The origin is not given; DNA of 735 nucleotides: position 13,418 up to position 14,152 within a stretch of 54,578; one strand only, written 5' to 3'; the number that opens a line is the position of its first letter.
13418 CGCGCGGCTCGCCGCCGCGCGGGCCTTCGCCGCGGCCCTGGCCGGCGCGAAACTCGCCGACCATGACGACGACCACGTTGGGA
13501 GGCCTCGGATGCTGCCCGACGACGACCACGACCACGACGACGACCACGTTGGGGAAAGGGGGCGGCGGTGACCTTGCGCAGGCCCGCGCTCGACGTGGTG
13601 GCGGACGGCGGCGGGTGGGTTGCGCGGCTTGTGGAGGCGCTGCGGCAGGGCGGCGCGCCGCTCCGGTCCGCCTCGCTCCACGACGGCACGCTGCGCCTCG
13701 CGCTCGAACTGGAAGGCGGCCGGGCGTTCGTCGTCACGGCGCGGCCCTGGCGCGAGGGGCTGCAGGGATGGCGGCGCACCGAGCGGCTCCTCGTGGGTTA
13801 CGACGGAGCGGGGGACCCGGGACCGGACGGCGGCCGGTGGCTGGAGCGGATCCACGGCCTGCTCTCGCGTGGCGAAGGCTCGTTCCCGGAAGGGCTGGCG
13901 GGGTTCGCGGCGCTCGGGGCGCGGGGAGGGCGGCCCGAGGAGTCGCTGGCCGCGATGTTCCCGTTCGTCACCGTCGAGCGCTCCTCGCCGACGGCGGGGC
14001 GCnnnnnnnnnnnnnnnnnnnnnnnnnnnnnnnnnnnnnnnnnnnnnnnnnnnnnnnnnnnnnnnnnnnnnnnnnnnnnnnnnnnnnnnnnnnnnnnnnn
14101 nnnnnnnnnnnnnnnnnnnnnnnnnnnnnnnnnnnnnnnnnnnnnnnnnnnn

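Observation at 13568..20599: Five-gene core: rSAM - NifH-like - NifD-like - NifK-like - rSAM, translationally coupled and flanked by paralogs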

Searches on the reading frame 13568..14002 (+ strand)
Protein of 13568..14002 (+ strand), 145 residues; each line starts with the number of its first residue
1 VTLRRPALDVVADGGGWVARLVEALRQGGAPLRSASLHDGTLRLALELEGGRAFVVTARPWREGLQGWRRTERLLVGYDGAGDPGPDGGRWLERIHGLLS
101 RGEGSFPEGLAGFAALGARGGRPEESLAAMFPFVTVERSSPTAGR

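Call 66: predict_structure(alignment_id=A4)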
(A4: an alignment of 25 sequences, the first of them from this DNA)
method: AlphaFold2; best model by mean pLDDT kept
length: 145 residues; sequences in the alignment: 25
mean_pLDDT: 88.3   pTM: 0.79
mean pLDDT of the five models: 88.3, 86.4, 85.4, 84.3, 81.8
residues with pLDDT >= 90: 97; 70-90: 37; 50-70: 10; < 50: 1
segments of 3 or more residues with pLDDT < 50: none
pLDDT, mean of each block of 10 residues (from residue 1): 65 86 96 94 96 96 96 96 94 98 94 85 73 77 71
secondary structure, 60 per line:
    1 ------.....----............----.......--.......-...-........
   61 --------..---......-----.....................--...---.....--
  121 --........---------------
elements in order: E7-11 H16-27 E32-38 E41-47 E53-60 E74-79 H85-105 E114-118 H123-130

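Call 68: search_protein_representatives(alignment_id=A4)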
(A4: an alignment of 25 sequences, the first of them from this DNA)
Query: 25 sequences, 139 profile positions. Proteins with E-value up to 0.001 (for the whole library): 71; up to 1e-10: 46; up to 1e-30: 9. The best 71 are listed.
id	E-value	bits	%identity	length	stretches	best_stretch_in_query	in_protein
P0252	2.0e-42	160.8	-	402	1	6-138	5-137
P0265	7.3e-41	155.8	-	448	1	6-137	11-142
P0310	1.0e-39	152.1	-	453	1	7-139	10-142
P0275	1.1e-37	145.4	-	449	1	7-139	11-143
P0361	1.3e-36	142.1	-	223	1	13-139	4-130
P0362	2.0e-36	141.4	-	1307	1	7-138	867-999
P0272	6.4e-36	139.8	-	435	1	9-138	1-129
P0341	1.4e-32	129.0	-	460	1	9-138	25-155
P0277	4.6e-32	127.3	-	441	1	14-139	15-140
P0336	1.9e-30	122.0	-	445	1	9-139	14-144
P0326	3.9e-30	121.0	-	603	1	13-139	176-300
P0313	1.2e-28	116.2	-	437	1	14-137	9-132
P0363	1.9e-28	115.5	-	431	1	13-139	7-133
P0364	2.6e-26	108.6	-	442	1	10-139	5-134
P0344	8.7e-26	106.9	-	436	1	15-139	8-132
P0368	4.9e-22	94.8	-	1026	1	13-137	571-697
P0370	7.6e-21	90.9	-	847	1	15-136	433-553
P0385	1.8e-11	60.5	-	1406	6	27-87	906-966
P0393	1.6e-07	47.8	-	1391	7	49-79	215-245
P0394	2.9e-07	46.9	-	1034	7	37-72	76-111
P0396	1.7e-06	44.4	-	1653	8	24-67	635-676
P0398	1.6e-05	41.3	-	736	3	40-97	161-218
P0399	2.3e-05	40.7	-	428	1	48-109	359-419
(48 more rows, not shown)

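Call 69: search_protein_families(library=pfam, proteins=[P0385, P0393, P0394, P0396, P0398, P0362, P0368, P0370, P0399], max_evalue=0.001)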
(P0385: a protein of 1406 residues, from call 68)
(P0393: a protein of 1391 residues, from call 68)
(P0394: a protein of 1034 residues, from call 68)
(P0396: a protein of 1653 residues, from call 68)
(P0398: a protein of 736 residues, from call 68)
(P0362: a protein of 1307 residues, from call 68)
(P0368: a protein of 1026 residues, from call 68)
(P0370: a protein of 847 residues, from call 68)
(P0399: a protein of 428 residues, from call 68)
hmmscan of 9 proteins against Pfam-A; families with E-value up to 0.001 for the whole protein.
P0385 (1406 aa): 10 families
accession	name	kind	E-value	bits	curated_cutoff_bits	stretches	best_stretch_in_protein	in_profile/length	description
PF02368.24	Big_2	-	2.2e-131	428.5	22.8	8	909-986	1-79/79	Bacterial Ig-like domain (group 2)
PF21764.3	Invasin_D4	-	1e-23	84.1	27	0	925-974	21-69/88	Invasin, domain 4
PF20578.4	aBig_2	-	4.2e-17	62.2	27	1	744-816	3-80/89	Atrophied bacterial Ig domain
PF21461.3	HL_N-beta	-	3.2e-12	46.5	27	0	1033-1066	18-49/57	Hyaluronate lyase, N-terminal beta-sheet domain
PF06832.18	BiPBP_C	-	5e-11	42.8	26.8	0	916-986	19-88/90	Penicillin-Binding Protein C-terminus Family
PF25354.1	Ig_NUP210_16th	-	1.6e-09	37.6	27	0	1006-1058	9-60/72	NUP210-like, Ig-like domain 16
PF18560.7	Lectin_like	-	9.8e-07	29.5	27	1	432-520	29-109/156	Lectin like domain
PF17790.7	MG1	-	1.5e-05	25.6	23.6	0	718-764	21-67/101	Macroglobulin domain MG1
PF13629.12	T2SS-T3SS_pil_N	-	3.3e-05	23.9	23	0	876-903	44-71/72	Pilus formation protein N terminal region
PF00112.29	Peptidase_C1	-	0.00016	22.3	20.7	1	277-374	118-205/220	Papain family cysteine protease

P0393 (1391 aa): 7 families
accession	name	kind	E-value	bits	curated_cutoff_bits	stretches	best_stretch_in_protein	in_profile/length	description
PF06231.16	DUF1010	-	4.2e-25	88.4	25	0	932-974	8-50/66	Protein of unknown function (DUF1010)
PF21408.2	MTR4-like_stalk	-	7.1e-09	36.2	24.2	0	167-191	38-62/64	Exosome RNA helicase MTR4-like, stalk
PF13143.11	DUF3986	-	1.1e-07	33.3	20.5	0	1000-1054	3-59/85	Protein of unknown function (DUF3986)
PF25007.1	DYH2-5-8_CC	-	1.2e-05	25.4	27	0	875-902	78-105/120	Dynein axonemal heavy chain 2/5/8 coiled-coil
PF05768.20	Glrx-like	-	8.9e-05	23.2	26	0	1064-1094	11-41/77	Glutaredoxin-like domain (DUF836)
PF13675.11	PilJ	-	0.00045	20.7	26.6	0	165-191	72-98/114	Type IV pili methyl-accepting chemotaxis transducer N-term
PF06838.17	Met_gamma_lyase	-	0.00083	18.5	24.2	0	353-429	319-392/405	Methionine gamma-lyase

P0394 (1034 aa): 7 families
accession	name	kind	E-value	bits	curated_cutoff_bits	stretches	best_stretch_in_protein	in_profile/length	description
PF18590.6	IMP2_N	-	3.1e-11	44.1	25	0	440-479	6-46/89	Immune Mapped Protein 2 (IMP2) N-terminal domain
PF20980.2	lpg1496_N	-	2.5e-08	34.4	27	0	520-589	42-112/134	lpg1496 N-terminal domain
PF17678.7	Glyco_hydro_92N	-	4.5e-06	27.1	34.5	0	831-868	123-160/236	Glycosyl hydrolase family 92 N-terminal domain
PF09260.17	A_amylase_dom_C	-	9.2e-06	26.3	24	0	955-994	10-52/90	Alpha-amylase, domain C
PF12123.13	CBD_PlyG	-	0.00014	21.9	28.2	0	63-78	24-39/44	PlyG Cell wall binding domain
PF00629.30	MAM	-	0.00018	21.8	26.4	0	40-158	36-158/158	MAM domain, meprin/A5/mu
PF17483.7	TbpB_C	-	0.00024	21.8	25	0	8-72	18-74/98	C-lobe handle domain of Tf-binding protein B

P0396 (1653 aa): 8 families
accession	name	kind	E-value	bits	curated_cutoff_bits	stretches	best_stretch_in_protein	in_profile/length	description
PF02368.24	Big_2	-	1.1e-167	544.8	22.8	10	558-633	1-79/79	Bacterial Ig-like domain (group 2)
PF22359.2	Big-like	-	1.9e-65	217.3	27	10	758-802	2-47/48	Bacterial Ig-like domain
PF21461.3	HL_N-beta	-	4.6e-36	122.9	27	4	760-794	15-49/57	Hyaluronate lyase, N-terminal beta-sheet domain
PF07603.17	Lcl_C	-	3.5e-15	56.8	34.9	3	1542-1651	34-116/117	Lcl C-terminal domain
PF21764.3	Invasin_D4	-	1.5e-10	41.9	27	0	134-167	30-62/88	Invasin, domain 4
PF13927.12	Ig_3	-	2.6e-08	34.7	30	0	561-622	3-63/78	Immunoglobulin domain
PF05899.18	Cupin_3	-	6.3e-08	32.7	23.5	0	594-626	20-52/74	EutQ-like cupin domain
PF11033.13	ComJ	-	0.00014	22.1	25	0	1313-1399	25-111/122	Competence protein J (ComJ)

P0398 (736 aa): 1 family
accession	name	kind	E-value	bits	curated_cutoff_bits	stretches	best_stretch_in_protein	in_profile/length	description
PF04055.27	Radical_SAM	-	1.1e-08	35.9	29.5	1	271-406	4-139/166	Radical SAM superfamily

P0362 (1307 aa): 1 family
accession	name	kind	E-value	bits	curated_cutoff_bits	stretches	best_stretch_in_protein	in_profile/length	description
PF04055.27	Radical_SAM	-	2e-16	61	29.5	1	1020-1173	2-163/166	Radical SAM superfamily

P0368 (1026 aa): 1 family
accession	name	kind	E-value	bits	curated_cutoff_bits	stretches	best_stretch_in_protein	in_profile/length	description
PF04055.27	Radical_SAM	-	5.6e-16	59.6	29.5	1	730-880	2-160/166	Radical SAM superfamily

P0370 (847 aa): 2 families
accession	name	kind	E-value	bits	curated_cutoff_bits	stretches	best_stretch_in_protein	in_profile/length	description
PF04055.27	Radical_SAM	-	1.5e-28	100.5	29.5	2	173-335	1-166/166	Radical SAM superfamily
PF02310.24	B12-binding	-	7.8e-07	29.4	32.1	1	31-98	49-117/121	B12 binding domain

P0399 (428 aa): 1 family
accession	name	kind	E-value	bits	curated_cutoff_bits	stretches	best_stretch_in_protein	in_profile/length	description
PF04055.27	Radical_SAM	-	2.1e-16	61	29.5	1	15-164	1-152/166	Radical SAM superfamily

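Call 70: fold_search(model_id=the predicted structure, library=pdb)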
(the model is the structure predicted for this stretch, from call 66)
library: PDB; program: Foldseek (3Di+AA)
matches with E <= 10: 756; with E <= 0.001: 0
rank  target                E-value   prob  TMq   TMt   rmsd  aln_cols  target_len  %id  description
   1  5wi2_B                4.6e-03  0.99  0.34  0.47   7.9        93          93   12  Crystal structure of the KA1 domain from human Chk1 (released 2017-10-04)
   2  5wi2_A                1.7e-02  0.98  0.34  0.48   7.9        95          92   14  Crystal structure of the KA1 domain from human Chk1 (released 2017-10-04)
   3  3m1u_B                5.9e-02  0.23  0.20  0.10  12.0       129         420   19  Crystal structure of a Putative gamma-D-glutamyl-L-diamino acid endopeptidase (DVU_0896) from DESULFOVIBRIO VULGARIS H (released 2010-04-07)
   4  3m1u_A                1.2e-01  0.20  0.21  0.10  11.9       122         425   18  Crystal structure of a Putative gamma-D-glutamyl-L-diamino acid endopeptidase (DVU_0896) from DESULFOVIBRIO VULGARIS H (released 2010-04-07)
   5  3p16_F                1.7e-01  0.09  0.19  0.09  11.9       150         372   16  Crystal structure of DNA polymerase III sliding clamp (released 2011-08-24)
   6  4dj2_D                2.9e-01  0.08  0.16  0.12  12.1        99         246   13  Unwinding the Differences of the Mammalian PERIOD Clock Proteins from Crystal Structure to Cellular Function (released 2012-02-29)
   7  4yom_A                4.2e-01  0.28  0.31  0.39  12.8       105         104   10  Structure of SAD kinase (released 2015-12-16)
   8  7pkn_O                4.4e-01  0.21  0.28  0.22   7.2        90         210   14  Structure of the human CCAN deltaCT complex (released 2022-04-27)
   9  7vnh_A                4.4e-01  0.08  0.15  0.18  14.1        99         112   14  drosophlia AHR PAS-B domain bound by the antagonist alpha-naphthoflavone (released 2022-04-13)
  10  5iri_A                4.7e-01  0.28  0.30  0.38  11.6       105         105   10  Structure of the mouse SAD-B AIS-KA1 fragment (released 2016-06-15)
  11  3gdi_B                4.7e-01  0.07  0.16  0.12  12.1       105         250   12  Mammalian Clock Protein mPER2 - Crystal Structure of a PAS Domain Fragment (released 2009-05-19)
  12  7pb8_O                5.3e-01  0.20  0.26  0.21   7.4        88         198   11  Crystal structure of the CENP-OPQUR complex (released 2022-04-27)
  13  3p16_D                5.6e-01  0.07  0.20  0.09  11.8       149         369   15  Crystal structure of DNA polymerase III sliding clamp (released 2011-08-24)
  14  7tbo_B                5.9e-01  0.12  0.19  0.09  11.9        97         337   12  LOV2-DARPIN fusion : D12 (released 2023-07-05)
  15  7vni_B                6.3e-01  0.07  0.15  0.18  13.1        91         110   11  AHR-ARNT PAS-B heterodimer (released 2022-04-13)
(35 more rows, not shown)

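Call 76: search_protein_families(library=ncbifam, alignment_id=A4, max_evalue=10)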
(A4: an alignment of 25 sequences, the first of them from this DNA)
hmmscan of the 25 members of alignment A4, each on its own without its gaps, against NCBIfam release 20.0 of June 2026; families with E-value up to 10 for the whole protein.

A. member 1, seq(145 aa): 0 families

B. families by the number of members that match (of 25 scanned): 4 families
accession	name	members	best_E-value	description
NF005112.0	PRK06545.2-4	1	0.028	prephenate dehydrogenase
NF006562.0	PRK09065.1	1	0.069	glutamine amidotransferase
NF006545.0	PRK09039.1-4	1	0.14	peptidoglycan -binding protein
NF005785.0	PRK07598.1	1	0.23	RNA polymerase sigma factor SigC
